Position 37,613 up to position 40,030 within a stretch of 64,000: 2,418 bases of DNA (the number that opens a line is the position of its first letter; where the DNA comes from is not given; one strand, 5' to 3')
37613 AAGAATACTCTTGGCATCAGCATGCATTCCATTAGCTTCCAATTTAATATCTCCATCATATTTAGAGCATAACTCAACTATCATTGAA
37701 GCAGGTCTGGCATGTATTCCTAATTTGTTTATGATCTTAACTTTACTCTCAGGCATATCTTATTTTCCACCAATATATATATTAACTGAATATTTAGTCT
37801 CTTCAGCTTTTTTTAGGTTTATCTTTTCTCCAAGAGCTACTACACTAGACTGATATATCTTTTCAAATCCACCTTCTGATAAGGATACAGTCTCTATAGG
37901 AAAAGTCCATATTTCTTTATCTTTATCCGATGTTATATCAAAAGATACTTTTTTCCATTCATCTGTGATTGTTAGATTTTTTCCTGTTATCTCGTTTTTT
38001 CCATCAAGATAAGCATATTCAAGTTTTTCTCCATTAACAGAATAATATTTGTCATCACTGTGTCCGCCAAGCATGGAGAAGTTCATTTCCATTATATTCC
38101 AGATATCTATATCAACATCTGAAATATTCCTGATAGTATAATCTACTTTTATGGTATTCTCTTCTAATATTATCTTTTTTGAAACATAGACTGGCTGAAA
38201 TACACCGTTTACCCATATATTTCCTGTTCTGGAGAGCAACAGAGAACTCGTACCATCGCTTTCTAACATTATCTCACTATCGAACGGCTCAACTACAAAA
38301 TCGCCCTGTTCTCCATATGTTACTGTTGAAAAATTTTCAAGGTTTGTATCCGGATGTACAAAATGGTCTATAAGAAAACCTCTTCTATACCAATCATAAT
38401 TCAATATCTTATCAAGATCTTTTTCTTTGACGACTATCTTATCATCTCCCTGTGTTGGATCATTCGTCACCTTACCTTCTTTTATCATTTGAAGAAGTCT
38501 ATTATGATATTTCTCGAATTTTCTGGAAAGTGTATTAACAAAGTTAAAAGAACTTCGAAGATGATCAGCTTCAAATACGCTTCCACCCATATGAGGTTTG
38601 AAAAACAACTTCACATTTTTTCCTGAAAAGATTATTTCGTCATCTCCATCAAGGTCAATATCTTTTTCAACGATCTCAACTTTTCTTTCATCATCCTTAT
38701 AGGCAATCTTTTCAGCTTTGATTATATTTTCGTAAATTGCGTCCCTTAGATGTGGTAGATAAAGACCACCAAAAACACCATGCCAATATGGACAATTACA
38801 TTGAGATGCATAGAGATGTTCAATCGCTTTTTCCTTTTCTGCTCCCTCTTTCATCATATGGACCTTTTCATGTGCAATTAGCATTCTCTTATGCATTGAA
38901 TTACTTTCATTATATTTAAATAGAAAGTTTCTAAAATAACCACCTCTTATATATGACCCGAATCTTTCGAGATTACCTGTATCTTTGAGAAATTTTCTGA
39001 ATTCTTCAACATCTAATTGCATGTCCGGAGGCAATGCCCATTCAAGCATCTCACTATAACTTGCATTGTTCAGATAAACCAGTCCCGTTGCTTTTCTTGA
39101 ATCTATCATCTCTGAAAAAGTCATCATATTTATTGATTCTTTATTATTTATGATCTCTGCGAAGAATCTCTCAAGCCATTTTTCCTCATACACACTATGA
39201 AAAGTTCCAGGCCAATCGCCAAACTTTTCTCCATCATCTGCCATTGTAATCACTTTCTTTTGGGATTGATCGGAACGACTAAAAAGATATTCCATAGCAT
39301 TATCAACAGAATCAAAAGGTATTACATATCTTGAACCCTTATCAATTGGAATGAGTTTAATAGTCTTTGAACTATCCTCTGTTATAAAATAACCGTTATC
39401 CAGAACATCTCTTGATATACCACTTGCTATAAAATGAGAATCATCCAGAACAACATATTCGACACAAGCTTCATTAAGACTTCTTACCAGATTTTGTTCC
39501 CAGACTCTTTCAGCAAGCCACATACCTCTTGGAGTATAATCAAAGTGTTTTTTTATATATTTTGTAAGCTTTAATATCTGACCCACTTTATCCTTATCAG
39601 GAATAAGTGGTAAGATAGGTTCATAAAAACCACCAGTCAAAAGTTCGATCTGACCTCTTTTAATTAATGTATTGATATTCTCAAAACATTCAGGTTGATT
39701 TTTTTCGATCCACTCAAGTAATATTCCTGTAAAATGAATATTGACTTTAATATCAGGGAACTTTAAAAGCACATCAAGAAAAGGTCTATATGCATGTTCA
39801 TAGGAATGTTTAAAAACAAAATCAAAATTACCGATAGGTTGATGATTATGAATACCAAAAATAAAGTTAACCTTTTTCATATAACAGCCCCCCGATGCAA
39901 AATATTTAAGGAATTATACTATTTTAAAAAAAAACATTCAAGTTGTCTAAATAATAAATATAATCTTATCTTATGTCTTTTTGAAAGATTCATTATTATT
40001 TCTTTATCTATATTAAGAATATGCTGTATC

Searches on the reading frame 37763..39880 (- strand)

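Call 23: search_protein_families(library=pfam, proteins=[window:37763-39880:-], max_evalue=0.001)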
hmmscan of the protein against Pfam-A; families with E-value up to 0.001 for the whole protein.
window:37763-39880:- (706 aa): 4 families
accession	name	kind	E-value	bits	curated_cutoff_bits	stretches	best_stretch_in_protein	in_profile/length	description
PF09095.17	AmyA-gluTrfs_C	-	4.1e-68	230.5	22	1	407-695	1-280/284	Alpha-amylase/4-alpha-glucanotransferase, C-terminal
PF03065.20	Glyco_hydro_57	-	5.9e-55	187.1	21.2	1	7-270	1-290/291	Glycosyl hydrolase family 57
PF09094.16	AmyA-A_glucT_m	-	9.2e-35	119.4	27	1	314-392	1-79/80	Alpha-amylase/4-alpha-glucanotransferase, middle domain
PF01074.27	Glyco_hydro_38N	-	1.2e-08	35.2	25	1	28-122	26-119/270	Glycosyl hydrolases family 38 N-terminal domain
